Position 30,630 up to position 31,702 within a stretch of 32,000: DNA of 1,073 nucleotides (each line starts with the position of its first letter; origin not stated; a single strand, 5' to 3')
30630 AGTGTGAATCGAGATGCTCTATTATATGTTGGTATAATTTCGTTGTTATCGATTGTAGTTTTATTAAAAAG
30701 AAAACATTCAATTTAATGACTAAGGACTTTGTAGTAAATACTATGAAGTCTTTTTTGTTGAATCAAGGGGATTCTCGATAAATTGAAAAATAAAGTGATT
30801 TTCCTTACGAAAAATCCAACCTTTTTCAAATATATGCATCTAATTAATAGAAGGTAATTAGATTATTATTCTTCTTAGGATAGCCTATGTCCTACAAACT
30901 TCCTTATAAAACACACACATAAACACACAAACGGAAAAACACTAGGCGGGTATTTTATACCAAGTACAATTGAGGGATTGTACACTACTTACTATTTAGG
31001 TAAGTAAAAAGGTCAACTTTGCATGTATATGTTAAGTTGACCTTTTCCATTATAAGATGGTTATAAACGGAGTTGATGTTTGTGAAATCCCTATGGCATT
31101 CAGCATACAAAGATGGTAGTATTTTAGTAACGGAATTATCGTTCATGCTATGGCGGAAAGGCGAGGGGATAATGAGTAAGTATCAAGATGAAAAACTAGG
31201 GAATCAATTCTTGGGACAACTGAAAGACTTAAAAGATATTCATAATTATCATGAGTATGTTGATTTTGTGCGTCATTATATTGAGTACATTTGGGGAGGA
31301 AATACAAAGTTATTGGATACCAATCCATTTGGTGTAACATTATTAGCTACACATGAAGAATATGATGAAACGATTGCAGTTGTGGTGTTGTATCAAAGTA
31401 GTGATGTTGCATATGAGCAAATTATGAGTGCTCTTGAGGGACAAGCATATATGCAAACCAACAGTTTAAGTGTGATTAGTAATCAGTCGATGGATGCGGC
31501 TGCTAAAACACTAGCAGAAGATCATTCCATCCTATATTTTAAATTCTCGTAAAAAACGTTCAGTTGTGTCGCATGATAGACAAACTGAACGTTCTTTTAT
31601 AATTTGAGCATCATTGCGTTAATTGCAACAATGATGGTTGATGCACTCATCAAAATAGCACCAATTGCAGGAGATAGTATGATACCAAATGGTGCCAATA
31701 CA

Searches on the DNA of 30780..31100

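Call 87: search_rna_families(source=window, start=30780, end=31100, threshold=evalue, max_evalue=1)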
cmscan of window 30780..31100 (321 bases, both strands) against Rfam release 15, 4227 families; matches with E-value up to 1: 3.
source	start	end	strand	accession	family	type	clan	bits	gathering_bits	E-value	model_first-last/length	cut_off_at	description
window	31007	31046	+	RF03686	mir-9424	Gene; miRNA;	-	20.5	90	0.076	15-54/68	no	mir-9424 microRNA precursor family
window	30995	31053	-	RF03686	mir-9424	Gene; miRNA;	-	17.8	90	0.46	1-68/68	no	mir-9424 microRNA precursor family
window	31006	31047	+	RF03637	mir-5879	Gene; miRNA;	-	16.5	97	0.88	15-62/76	no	mir-5879 microRNA precursor family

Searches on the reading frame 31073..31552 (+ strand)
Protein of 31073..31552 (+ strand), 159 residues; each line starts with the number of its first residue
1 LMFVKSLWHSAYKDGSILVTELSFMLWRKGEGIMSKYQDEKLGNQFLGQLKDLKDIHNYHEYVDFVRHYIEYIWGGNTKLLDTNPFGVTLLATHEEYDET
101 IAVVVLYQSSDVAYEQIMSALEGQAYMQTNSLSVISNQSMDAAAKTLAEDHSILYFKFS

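Call 10: search_protein_families(library=pfam, proteins=[window:31073-31552:+], max_evalue=0.01)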
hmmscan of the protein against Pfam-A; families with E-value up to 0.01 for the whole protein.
window:31073-31552:+ (159 aa): 0 families

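Call 63: list_cluster_members(proteins=[window:31076-31552:+, window:31079-31552:+, window:31172-31552:+, window:31073-31552:+])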
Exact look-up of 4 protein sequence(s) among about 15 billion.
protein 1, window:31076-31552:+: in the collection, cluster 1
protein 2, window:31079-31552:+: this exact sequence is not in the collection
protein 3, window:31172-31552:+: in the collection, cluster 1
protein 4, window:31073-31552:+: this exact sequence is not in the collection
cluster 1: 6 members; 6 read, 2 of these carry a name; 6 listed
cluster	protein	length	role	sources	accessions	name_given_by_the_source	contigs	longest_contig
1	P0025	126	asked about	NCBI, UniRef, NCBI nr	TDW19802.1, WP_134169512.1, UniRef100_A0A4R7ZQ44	hypothetical protein EDD63_11722 [Breznakia blatticola] | Uncharacterized protein n=1 Tax=Breznakia blatticola TaxID=1754012 RepID=A0A4R7ZQ44_9FIRM | hypothetical protein [Breznakia blatticola]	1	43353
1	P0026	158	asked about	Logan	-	-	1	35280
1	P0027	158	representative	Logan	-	-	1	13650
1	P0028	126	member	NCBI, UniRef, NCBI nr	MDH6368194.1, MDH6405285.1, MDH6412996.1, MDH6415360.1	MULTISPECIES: hypothetical protein [unclassified Breznakia] | hypothetical protein n=1 Tax=unclassified Breznakia TaxID=2623764 RepID=UPI0024754D2D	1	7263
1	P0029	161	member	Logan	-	-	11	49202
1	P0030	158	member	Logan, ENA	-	-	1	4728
